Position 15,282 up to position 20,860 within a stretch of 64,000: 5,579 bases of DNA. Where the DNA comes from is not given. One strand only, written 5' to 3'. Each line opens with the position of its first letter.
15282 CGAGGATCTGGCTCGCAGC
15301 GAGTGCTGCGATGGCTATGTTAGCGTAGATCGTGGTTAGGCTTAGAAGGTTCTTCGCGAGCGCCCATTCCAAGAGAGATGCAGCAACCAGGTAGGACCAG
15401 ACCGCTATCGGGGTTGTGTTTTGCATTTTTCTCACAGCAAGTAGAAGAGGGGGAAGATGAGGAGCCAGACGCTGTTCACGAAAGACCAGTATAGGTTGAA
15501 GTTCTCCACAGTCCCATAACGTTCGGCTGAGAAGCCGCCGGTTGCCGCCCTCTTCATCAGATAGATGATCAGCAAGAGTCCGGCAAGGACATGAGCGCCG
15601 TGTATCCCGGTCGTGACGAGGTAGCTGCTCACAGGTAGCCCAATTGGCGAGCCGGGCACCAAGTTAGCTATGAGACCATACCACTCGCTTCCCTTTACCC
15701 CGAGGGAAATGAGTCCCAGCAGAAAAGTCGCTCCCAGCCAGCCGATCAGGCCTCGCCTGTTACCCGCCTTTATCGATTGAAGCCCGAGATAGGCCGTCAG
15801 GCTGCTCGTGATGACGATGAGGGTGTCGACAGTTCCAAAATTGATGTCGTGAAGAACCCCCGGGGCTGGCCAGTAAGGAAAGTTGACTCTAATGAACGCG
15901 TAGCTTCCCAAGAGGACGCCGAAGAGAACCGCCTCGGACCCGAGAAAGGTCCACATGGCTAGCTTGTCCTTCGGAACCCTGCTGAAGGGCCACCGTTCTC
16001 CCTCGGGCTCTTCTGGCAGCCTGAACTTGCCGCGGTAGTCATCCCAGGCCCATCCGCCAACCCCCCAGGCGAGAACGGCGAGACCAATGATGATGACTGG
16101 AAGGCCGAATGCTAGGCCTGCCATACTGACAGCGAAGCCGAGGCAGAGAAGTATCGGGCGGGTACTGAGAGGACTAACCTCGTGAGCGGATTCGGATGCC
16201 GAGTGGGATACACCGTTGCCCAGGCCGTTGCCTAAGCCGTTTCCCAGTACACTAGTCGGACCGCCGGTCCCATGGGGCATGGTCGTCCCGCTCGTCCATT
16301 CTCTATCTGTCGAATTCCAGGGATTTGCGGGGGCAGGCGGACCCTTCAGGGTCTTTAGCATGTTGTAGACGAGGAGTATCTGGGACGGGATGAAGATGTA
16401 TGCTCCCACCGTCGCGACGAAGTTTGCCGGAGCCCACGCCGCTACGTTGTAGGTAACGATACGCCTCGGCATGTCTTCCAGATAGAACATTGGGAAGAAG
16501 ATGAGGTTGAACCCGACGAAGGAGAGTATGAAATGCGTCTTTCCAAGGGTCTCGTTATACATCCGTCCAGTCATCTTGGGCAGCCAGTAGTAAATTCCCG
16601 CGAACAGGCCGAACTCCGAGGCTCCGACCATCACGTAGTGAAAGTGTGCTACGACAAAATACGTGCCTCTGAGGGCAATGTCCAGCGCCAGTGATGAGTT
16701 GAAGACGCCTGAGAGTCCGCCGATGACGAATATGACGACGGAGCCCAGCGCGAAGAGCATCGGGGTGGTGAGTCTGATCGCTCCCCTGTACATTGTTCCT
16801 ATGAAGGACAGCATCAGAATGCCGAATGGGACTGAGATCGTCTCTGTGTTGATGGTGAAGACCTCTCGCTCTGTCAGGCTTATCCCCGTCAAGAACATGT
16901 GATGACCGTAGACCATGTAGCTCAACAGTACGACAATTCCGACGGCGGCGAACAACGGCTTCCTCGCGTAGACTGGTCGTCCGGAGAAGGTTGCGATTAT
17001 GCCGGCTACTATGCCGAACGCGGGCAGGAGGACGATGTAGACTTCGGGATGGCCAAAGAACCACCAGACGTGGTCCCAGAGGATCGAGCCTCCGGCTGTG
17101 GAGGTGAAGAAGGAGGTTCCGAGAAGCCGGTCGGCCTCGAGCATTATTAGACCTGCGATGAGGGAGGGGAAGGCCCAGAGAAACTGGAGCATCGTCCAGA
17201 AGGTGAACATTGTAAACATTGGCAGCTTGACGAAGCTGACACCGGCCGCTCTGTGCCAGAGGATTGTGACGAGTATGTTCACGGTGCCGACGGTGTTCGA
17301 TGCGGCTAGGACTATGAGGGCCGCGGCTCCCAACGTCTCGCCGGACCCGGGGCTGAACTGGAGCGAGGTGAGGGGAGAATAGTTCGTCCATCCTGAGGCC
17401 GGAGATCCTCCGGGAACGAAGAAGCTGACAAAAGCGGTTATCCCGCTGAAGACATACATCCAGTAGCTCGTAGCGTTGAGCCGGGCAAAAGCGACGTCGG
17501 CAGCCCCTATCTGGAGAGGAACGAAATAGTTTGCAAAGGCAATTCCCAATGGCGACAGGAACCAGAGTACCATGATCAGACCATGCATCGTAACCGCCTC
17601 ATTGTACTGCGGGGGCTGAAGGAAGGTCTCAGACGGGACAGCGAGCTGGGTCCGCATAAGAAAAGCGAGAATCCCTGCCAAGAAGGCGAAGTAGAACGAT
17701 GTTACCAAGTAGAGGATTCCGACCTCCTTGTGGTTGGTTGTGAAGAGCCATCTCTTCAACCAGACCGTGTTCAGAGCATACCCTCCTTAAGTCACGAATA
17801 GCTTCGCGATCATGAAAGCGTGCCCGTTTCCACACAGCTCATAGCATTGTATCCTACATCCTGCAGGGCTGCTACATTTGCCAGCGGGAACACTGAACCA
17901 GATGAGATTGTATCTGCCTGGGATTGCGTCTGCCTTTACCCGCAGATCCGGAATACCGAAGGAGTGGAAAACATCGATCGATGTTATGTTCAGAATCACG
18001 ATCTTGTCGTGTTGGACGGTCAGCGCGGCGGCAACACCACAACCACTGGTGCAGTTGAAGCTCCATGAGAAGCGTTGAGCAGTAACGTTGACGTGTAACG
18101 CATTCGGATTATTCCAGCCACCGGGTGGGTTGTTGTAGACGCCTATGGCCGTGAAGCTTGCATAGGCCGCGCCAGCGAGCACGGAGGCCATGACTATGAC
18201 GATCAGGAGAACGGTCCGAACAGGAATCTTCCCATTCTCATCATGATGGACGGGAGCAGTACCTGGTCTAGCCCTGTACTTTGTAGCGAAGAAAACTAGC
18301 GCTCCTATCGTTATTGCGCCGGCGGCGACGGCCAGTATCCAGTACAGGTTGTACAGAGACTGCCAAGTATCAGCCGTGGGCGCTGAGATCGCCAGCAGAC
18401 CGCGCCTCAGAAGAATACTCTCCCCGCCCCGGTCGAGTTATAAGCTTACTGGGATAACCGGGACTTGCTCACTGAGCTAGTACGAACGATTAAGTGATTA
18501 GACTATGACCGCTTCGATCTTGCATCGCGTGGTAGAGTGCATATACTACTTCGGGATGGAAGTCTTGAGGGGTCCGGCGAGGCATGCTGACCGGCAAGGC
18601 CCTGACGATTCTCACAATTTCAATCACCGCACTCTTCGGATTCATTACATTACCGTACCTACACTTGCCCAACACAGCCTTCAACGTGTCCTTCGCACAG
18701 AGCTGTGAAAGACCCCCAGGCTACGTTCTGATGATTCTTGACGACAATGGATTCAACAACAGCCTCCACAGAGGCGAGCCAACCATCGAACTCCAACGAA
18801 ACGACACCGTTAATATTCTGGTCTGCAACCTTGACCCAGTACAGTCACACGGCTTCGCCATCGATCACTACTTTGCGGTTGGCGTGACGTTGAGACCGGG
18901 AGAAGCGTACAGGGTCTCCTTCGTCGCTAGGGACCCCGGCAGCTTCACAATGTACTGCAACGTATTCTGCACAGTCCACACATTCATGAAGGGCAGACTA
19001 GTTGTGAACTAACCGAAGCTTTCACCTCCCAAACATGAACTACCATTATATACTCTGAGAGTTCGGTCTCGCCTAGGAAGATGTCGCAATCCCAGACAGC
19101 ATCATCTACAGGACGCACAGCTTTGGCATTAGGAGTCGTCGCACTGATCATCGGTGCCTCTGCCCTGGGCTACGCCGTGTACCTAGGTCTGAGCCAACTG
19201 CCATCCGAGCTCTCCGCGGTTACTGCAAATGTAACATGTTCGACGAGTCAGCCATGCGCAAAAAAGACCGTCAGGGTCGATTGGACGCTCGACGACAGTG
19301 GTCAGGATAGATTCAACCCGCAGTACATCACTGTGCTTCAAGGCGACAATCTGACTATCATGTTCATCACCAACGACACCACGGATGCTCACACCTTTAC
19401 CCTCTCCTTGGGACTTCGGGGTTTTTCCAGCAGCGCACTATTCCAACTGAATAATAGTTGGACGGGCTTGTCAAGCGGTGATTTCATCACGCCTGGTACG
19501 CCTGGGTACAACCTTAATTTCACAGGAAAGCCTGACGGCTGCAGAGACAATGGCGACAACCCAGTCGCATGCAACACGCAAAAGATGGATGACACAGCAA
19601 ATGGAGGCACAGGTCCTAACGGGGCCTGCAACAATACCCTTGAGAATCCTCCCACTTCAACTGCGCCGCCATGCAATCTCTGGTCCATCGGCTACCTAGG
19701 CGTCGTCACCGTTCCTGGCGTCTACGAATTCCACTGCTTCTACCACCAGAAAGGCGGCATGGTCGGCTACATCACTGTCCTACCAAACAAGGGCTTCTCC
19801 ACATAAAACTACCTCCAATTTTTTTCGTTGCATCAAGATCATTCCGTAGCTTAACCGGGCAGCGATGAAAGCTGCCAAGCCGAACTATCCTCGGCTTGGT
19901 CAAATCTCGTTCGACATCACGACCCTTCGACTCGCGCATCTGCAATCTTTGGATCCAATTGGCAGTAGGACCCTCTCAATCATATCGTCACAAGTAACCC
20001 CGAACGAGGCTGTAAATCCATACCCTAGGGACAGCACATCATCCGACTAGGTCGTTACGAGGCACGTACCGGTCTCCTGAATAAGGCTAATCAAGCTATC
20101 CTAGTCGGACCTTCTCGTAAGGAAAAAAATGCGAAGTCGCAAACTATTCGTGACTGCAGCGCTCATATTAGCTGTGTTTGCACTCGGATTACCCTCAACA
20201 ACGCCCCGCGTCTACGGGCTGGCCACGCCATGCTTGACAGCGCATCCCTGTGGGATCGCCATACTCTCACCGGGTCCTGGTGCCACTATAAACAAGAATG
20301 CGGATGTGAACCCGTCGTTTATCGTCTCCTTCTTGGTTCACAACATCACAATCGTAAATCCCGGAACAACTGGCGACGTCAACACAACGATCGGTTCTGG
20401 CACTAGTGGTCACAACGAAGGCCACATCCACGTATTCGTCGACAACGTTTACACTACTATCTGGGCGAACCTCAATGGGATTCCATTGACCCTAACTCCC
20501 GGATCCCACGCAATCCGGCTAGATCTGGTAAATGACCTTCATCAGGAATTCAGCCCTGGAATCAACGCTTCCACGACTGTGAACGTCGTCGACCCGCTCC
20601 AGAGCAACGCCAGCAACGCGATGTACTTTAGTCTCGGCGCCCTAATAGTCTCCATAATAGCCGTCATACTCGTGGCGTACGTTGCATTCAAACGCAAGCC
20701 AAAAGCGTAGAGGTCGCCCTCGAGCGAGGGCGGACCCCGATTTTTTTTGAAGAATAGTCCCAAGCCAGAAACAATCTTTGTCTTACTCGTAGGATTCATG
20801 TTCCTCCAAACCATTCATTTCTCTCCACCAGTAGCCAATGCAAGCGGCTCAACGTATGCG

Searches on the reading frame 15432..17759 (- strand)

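Call 12: search_protein_families(library=pfam, proteins=[window:15432-17759:-], max_evalue=0.001)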
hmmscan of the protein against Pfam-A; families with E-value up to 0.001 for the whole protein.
window:15432-17759:- (775 aa): 3 families
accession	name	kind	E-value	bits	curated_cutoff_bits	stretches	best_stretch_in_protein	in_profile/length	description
PF00115.25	COX1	-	3.3e-126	422.1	34.8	1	13-455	2-436/436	Cytochrome C and Quinol oxidase polypeptide I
PF00510.24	COX3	-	1.3e-08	35.5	23.8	1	630-773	113-254/258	Cytochrome c oxidase subunit III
PF12270.13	Cyt_c_ox_IV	-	5.7e-05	23.6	26.9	1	528-578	80-130/132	Cytochrome c oxidase subunit IV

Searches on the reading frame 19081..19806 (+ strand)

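Call 41: search_protein_families(library=ncbifam, proteins=[L012:2403-10001:+, L012:10001-11026:+, L012:11048-12157:-], max_evalue=1)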
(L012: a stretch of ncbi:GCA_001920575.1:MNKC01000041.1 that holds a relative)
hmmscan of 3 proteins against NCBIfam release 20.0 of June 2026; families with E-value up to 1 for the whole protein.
L012:2403-10001:+ (2533 aa): 4 families
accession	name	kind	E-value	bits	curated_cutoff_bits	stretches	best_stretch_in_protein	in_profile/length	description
TIGR01643.1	YD_repeat_2x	repeat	1.8e-32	110.6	15.8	5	1629-1669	1-41/42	YD repeat-containing protein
NF041261.1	RHS_core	equivalog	2.2e-26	92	2000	3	1427-1724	432-716/1261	RHS element core protein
TIGR03696.1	Rhs_assc_core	domain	6e-18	65.1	32.5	1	2220-2299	1-76/76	RHS repeat-associated core domain-containing protein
NF007180.0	PRK09612.1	equivalog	0.048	13.2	265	1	1746-1847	78-181/238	50S ribosomal protein L2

L012:10001-11026:+ (341 aa): 6 families
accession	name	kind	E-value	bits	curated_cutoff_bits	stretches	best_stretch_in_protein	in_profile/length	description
TIGR04165.1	methano_modCys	hypoth_equivalog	0.00012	22.2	60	1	284-320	8-48/50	TIGR04165 family Cys-rich peptide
NF047912.1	ECs_2282_CxxC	subfamily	0.001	18.9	37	1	286-316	5-35/60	ECs_2282 family putative zinc-binding protein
TIGR03655.1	anti_R_Lar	subfamily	0.0011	19.2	39.6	1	283-321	1-41/55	Lar family restriction alleviation protein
NF033497.1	rubre_like_arch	subfamily_domain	0.0035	17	32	1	281-299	14-32/34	rubrerythrin-like domain-containing protein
NF011482.0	PRK14892.1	equivalog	0.1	12.5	109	1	285-315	23-49/101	putative transcription elongation factor Elf1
NF011481.0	PRK14890.1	equivalog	0.62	10.1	61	0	285-315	29-57/61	putative Zn-ribbon RNA-binding protein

L012:11048-12157:- (369 aa): 1 family
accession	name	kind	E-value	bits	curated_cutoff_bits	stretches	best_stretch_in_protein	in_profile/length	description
NF040815.2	recomb_XerA_Arch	equivalog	2.1e-09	37.3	220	1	94-301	63-263/263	site-specific tyrosine recombinase/integron integrase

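Call 42: search_protein_families(library=pfam, proteins=[L012:2403-10001:+, L012:9300-10001:+, L012:10001-11023:+, L012:11048-12157:-, L012:7605-8102:+], max_evalue=1)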
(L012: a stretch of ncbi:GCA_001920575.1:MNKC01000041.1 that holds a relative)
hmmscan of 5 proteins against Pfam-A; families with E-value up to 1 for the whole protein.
L012:2403-10001:+ (2533 aa): 3 families
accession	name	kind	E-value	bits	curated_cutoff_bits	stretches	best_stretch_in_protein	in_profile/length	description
PF05593.20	RHS_repeat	-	1.5e-42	143.6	22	8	1608-1644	1-37/38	RHS Repeat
PF20148.4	DUF6531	-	5.7e-05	23.8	24.1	1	749-811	1-50/74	Domain of unknown function (DUF6531)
PF03527.20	RHS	-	0.02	15.2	27.9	1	2195-2225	3-33/38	RHS protein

L012:9300-10001:+ (234 aa): 1 family
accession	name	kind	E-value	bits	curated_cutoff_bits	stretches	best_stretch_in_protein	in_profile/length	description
PF15649.12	Tox-REase-7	-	0.071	13.8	25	1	142-217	13-83/84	Restriction endonuclease fold toxin 7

L012:10001-11023:+ (341 aa): 9 families
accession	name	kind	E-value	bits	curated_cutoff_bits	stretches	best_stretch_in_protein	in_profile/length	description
PF14354.12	Lar_restr_allev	-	0.008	16.8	28.6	1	282-321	2-34/58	Restriction alleviation protein Lar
PF19108.5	DUF5795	-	0.015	15.8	27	1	283-315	36-68/74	Family of unknown function (DUF5795)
PF09723.15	Zn_ribbon_8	-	0.052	14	34.4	0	279-292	21-35/41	Zinc ribbon domain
PF05129.18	Zn_ribbon_Elf1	-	0.069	13.7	29.8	1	285-322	24-60/79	Transcription elongation factor Elf1 like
PF25206.1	DUF7836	-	0.16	12.2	26.7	0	285-316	9-38/59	Domain of unknown function (DUF7836)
PF24029.1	DUF7340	-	0.18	12.1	27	0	284-320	7-50/62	Domain of unknown function (DUF7340)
PF19769.4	CPxCG_zf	-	0.27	11.4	27.2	1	286-321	1-36/183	CPxCG-related zinc finger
PF07282.18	Cas12f1-like_TNB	-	0.34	11.5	26.3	1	285-316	30-48/60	Cas12f1-like, TNB domain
PF23455.1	DUF7129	-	0.53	10.5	30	0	281-293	25-37/45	Domain of unknown function (DUF7129)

L012:11048-12157:- (369 aa): 2 families
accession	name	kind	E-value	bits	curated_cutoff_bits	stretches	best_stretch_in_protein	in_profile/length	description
PF00589.27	Phage_integrase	-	3.9e-06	27.2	27.1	1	129-294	5-170/172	Phage integrase family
PF15930.10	YdiH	-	0.032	14.8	27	1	57-99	20-61/62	Domain of unknown function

L012:7605-8102:+ (166 aa): 3 families
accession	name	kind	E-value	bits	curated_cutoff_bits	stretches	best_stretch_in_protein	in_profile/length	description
PF24547.1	DUF7601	-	0.09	13.8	27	1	8-66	45-107/116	Domain of unknown function (DUF7601)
PF21527.2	Stv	-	0.1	13.8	24.2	1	33-130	18-78/121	Putative adhesin Stv domain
PF16072.10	DUF4813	-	0.45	10.5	27.6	1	2-96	118-212/291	Domain of unknown function (DUF4813)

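Call 76: search_protein_families(library=pfam, proteins=[P0150, P0152, P0148, P0153, P0154], max_evalue=1)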
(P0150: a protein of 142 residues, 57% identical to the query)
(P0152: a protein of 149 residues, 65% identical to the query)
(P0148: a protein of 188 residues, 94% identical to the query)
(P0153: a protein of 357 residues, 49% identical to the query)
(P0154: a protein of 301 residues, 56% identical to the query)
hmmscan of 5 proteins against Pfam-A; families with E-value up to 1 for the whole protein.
P0150 (142 aa): 2 families
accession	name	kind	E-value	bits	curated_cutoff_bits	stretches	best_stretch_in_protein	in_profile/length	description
PF00669.25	Flagellin_N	-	0.019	15.5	26.6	1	15-76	24-85/139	Bacterial flagellin N-terminal helical region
PF15649.12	Tox-REase-7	-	0.023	15.4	25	1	65-123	23-82/84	Restriction endonuclease fold toxin 7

P0152 (149 aa): 1 family
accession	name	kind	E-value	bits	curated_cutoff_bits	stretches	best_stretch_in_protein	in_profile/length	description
PF15649.12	Tox-REase-7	-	0.026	15.2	25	1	21-80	23-83/84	Restriction endonuclease fold toxin 7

P0148 (188 aa): 0 families

P0153 (357 aa): 1 family
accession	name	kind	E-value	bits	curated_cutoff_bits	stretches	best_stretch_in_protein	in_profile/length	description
PF03527.20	RHS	-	0.0068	16.7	27.9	1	13-43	2-32/38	RHS protein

P0154 (301 aa): 0 families

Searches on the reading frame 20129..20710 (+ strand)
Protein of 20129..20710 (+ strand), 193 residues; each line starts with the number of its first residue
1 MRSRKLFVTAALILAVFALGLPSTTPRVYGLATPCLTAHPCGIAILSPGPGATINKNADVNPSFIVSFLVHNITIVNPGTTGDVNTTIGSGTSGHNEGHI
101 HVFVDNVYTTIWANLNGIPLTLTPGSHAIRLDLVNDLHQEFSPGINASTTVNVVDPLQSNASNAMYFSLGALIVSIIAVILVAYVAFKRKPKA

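Call 41: search_protein_families(library=ncbifam, proteins=[L012:2403-10001:+, L012:10001-11026:+, L012:11048-12157:-], max_evalue=1)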
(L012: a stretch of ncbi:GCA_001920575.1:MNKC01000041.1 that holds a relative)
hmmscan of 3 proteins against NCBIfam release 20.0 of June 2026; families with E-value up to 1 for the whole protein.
L012:2403-10001:+ (2533 aa): 4 families
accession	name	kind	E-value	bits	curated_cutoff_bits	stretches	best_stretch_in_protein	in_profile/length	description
TIGR01643.1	YD_repeat_2x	repeat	1.8e-32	110.6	15.8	5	1629-1669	1-41/42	YD repeat-containing protein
NF041261.1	RHS_core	equivalog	2.2e-26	92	2000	3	1427-1724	432-716/1261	RHS element core protein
TIGR03696.1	Rhs_assc_core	domain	6e-18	65.1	32.5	1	2220-2299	1-76/76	RHS repeat-associated core domain-containing protein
NF007180.0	PRK09612.1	equivalog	0.048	13.2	265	1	1746-1847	78-181/238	50S ribosomal protein L2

L012:10001-11026:+ (341 aa): 6 families
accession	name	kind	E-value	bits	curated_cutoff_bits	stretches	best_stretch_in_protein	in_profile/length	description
TIGR04165.1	methano_modCys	hypoth_equivalog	0.00012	22.2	60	1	284-320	8-48/50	TIGR04165 family Cys-rich peptide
NF047912.1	ECs_2282_CxxC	subfamily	0.001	18.9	37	1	286-316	5-35/60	ECs_2282 family putative zinc-binding protein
TIGR03655.1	anti_R_Lar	subfamily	0.0011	19.2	39.6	1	283-321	1-41/55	Lar family restriction alleviation protein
NF033497.1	rubre_like_arch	subfamily_domain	0.0035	17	32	1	281-299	14-32/34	rubrerythrin-like domain-containing protein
NF011482.0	PRK14892.1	equivalog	0.1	12.5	109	1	285-315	23-49/101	putative transcription elongation factor Elf1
NF011481.0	PRK14890.1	equivalog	0.62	10.1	61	0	285-315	29-57/61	putative Zn-ribbon RNA-binding protein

L012:11048-12157:- (369 aa): 1 family
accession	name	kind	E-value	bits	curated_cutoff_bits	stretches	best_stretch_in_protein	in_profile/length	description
NF040815.2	recomb_XerA_Arch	equivalog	2.1e-09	37.3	220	1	94-301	63-263/263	site-specific tyrosine recombinase/integron integrase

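Call 42: search_protein_families(library=pfam, proteins=[L012:2403-10001:+, L012:9300-10001:+, L012:10001-11023:+, L012:11048-12157:-, L012:7605-8102:+], max_evalue=1)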
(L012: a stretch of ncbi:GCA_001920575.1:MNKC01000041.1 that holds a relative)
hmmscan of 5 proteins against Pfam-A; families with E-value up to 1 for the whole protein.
L012:2403-10001:+ (2533 aa): 3 families
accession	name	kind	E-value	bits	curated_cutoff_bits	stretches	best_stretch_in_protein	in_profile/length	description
PF05593.20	RHS_repeat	-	1.5e-42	143.6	22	8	1608-1644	1-37/38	RHS Repeat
PF20148.4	DUF6531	-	5.7e-05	23.8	24.1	1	749-811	1-50/74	Domain of unknown function (DUF6531)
PF03527.20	RHS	-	0.02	15.2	27.9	1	2195-2225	3-33/38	RHS protein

L012:9300-10001:+ (234 aa): 1 family
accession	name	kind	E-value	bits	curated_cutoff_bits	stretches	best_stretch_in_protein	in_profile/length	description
PF15649.12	Tox-REase-7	-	0.071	13.8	25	1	142-217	13-83/84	Restriction endonuclease fold toxin 7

L012:10001-11023:+ (341 aa): 9 families
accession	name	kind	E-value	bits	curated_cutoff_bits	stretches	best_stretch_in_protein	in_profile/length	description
PF14354.12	Lar_restr_allev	-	0.008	16.8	28.6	1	282-321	2-34/58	Restriction alleviation protein Lar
PF19108.5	DUF5795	-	0.015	15.8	27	1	283-315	36-68/74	Family of unknown function (DUF5795)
PF09723.15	Zn_ribbon_8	-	0.052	14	34.4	0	279-292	21-35/41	Zinc ribbon domain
PF05129.18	Zn_ribbon_Elf1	-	0.069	13.7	29.8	1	285-322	24-60/79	Transcription elongation factor Elf1 like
PF25206.1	DUF7836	-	0.16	12.2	26.7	0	285-316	9-38/59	Domain of unknown function (DUF7836)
PF24029.1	DUF7340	-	0.18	12.1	27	0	284-320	7-50/62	Domain of unknown function (DUF7340)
PF19769.4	CPxCG_zf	-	0.27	11.4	27.2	1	286-321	1-36/183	CPxCG-related zinc finger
PF07282.18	Cas12f1-like_TNB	-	0.34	11.5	26.3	1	285-316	30-48/60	Cas12f1-like, TNB domain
PF23455.1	DUF7129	-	0.53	10.5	30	0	281-293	25-37/45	Domain of unknown function (DUF7129)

L012:11048-12157:- (369 aa): 2 families
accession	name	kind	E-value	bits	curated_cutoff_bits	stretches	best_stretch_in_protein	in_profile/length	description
PF00589.27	Phage_integrase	-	3.9e-06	27.2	27.1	1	129-294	5-170/172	Phage integrase family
PF15930.10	YdiH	-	0.032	14.8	27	1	57-99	20-61/62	Domain of unknown function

L012:7605-8102:+ (166 aa): 3 families
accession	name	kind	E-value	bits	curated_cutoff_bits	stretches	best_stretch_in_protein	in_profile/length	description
PF24547.1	DUF7601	-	0.09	13.8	27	1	8-66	45-107/116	Domain of unknown function (DUF7601)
PF21527.2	Stv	-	0.1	13.8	24.2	1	33-130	18-78/121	Putative adhesin Stv domain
PF16072.10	DUF4813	-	0.45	10.5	27.6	1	2-96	118-212/291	Domain of unknown function (DUF4813)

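Call 76: search_protein_families(library=pfam, proteins=[P0150, P0152, P0148, P0153, P0154], max_evalue=1)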
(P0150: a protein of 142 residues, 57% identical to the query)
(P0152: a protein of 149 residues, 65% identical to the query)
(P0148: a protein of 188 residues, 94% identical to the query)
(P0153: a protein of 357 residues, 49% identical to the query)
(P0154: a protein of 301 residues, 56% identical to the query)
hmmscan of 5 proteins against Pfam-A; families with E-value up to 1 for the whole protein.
P0150 (142 aa): 2 families
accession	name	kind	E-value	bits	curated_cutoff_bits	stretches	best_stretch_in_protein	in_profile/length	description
PF00669.25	Flagellin_N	-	0.019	15.5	26.6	1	15-76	24-85/139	Bacterial flagellin N-terminal helical region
PF15649.12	Tox-REase-7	-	0.023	15.4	25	1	65-123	23-82/84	Restriction endonuclease fold toxin 7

P0152 (149 aa): 1 family
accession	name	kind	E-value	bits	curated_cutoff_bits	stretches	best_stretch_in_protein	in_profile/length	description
PF15649.12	Tox-REase-7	-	0.026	15.2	25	1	21-80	23-83/84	Restriction endonuclease fold toxin 7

P0148 (188 aa): 0 families

P0153 (357 aa): 1 family
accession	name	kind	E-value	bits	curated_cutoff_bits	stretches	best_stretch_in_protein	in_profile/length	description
PF03527.20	RHS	-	0.0068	16.7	27.9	1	13-43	2-32/38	RHS protein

P0154 (301 aa): 0 families
